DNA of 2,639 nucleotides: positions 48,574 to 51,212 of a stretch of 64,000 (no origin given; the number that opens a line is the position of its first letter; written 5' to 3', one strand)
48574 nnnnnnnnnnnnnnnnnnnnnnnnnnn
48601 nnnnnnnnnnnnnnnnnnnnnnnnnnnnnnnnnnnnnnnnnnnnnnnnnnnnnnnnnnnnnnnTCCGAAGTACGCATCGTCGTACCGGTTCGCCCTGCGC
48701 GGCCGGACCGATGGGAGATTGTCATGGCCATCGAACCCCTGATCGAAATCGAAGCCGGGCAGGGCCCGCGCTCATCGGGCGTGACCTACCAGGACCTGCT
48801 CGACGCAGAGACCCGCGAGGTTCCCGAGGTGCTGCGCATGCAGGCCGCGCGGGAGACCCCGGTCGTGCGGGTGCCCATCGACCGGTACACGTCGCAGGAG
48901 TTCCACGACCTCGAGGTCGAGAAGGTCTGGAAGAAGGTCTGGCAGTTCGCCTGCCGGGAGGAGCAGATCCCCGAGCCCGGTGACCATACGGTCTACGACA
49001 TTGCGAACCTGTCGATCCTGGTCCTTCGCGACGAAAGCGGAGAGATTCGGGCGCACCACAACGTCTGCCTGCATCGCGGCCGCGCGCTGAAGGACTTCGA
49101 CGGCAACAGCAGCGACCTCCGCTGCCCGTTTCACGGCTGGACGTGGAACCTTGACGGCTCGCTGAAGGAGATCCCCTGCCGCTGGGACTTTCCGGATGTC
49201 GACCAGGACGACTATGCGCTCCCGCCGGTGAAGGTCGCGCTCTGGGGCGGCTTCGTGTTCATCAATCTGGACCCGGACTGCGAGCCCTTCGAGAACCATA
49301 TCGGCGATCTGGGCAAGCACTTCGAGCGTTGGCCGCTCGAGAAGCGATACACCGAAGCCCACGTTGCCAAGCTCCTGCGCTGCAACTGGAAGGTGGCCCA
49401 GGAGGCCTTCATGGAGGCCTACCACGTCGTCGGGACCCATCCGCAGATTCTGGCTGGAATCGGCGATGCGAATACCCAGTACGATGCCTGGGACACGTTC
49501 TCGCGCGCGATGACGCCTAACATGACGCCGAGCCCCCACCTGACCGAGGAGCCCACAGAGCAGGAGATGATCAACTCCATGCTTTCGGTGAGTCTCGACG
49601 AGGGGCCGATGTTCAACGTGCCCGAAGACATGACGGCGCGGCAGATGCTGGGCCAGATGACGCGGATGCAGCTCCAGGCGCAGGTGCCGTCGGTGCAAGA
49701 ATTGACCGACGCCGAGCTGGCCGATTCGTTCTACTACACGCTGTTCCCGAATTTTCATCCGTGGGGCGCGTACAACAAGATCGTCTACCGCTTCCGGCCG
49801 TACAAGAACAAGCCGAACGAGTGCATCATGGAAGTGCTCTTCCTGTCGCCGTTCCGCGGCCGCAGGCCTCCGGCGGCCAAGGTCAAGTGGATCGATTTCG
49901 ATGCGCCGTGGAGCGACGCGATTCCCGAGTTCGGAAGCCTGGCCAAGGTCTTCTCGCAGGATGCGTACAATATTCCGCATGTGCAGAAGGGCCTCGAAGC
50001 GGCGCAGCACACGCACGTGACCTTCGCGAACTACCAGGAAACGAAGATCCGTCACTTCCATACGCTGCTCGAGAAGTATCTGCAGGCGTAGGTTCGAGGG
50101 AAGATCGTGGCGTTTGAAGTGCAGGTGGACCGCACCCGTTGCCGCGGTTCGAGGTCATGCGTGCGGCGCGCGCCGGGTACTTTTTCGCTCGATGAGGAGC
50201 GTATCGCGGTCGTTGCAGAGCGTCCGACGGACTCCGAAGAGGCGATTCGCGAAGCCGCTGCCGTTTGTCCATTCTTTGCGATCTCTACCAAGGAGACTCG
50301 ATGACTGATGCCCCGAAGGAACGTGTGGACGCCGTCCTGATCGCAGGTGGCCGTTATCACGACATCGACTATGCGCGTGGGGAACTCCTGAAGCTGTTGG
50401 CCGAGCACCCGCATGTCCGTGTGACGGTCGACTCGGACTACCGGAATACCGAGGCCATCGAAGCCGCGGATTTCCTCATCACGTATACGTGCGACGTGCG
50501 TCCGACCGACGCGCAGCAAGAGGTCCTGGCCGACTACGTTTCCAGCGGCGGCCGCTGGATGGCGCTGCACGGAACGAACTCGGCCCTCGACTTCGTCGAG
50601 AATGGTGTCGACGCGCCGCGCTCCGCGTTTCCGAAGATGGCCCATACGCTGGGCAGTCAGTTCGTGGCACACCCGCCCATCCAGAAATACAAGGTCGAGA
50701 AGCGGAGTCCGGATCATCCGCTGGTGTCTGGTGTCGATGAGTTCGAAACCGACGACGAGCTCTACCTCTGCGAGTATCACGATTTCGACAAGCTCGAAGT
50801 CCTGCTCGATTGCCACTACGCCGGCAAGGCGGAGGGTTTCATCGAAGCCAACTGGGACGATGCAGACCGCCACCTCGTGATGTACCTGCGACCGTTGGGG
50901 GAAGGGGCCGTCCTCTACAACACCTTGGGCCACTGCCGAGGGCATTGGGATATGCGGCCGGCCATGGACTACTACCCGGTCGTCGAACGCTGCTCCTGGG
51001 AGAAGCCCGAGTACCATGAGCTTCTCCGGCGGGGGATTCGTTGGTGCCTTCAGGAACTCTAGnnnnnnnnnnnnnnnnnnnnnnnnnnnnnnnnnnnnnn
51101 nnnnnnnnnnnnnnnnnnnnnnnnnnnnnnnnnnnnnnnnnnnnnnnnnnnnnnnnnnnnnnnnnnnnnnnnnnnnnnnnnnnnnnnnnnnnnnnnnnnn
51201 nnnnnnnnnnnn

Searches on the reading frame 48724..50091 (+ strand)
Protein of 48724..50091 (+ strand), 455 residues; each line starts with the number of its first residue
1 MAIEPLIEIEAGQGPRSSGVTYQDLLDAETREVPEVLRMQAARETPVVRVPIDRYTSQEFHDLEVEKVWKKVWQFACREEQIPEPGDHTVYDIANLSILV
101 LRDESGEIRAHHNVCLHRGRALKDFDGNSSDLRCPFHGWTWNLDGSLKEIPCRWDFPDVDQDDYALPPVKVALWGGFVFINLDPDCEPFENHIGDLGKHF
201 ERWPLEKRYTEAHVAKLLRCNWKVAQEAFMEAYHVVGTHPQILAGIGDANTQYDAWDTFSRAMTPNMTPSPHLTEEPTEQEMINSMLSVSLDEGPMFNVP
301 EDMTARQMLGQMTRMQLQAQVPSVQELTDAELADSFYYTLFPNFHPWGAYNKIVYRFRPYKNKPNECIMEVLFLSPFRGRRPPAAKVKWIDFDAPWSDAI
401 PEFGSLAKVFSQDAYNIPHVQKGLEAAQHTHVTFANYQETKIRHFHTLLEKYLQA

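Call 66: search_protein_families(library=pfam, proteins=[window:48724-50091:+], max_evalue=0.0001)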
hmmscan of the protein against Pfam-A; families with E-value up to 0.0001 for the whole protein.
window:48724-50091:+ (455 aa): 2 families
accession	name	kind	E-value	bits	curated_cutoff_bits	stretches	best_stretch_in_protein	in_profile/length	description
PF00848.25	Ring_hydroxyl_A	-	1.3e-18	68.1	24.9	1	203-454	10-207/208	Ring hydroxylating alpha subunit (catalytic domain)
PF00355.32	Rieske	-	4.6e-17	62.1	20.3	1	73-153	2-81/88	Rieske [2Fe-2S] domain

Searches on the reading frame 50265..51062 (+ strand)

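Call 68: search_protein_families(library=pfam, proteins=[window:50265-51062:+], max_evalue=0.001)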
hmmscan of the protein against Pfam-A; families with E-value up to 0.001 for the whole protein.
window:50265-51062:+ (265 aa): 1 family
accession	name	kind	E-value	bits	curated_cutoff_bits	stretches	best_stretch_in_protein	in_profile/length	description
PF06283.17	ThuA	-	1.6e-17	64.9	33.4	1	32-230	13-195/209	Trehalose utilisation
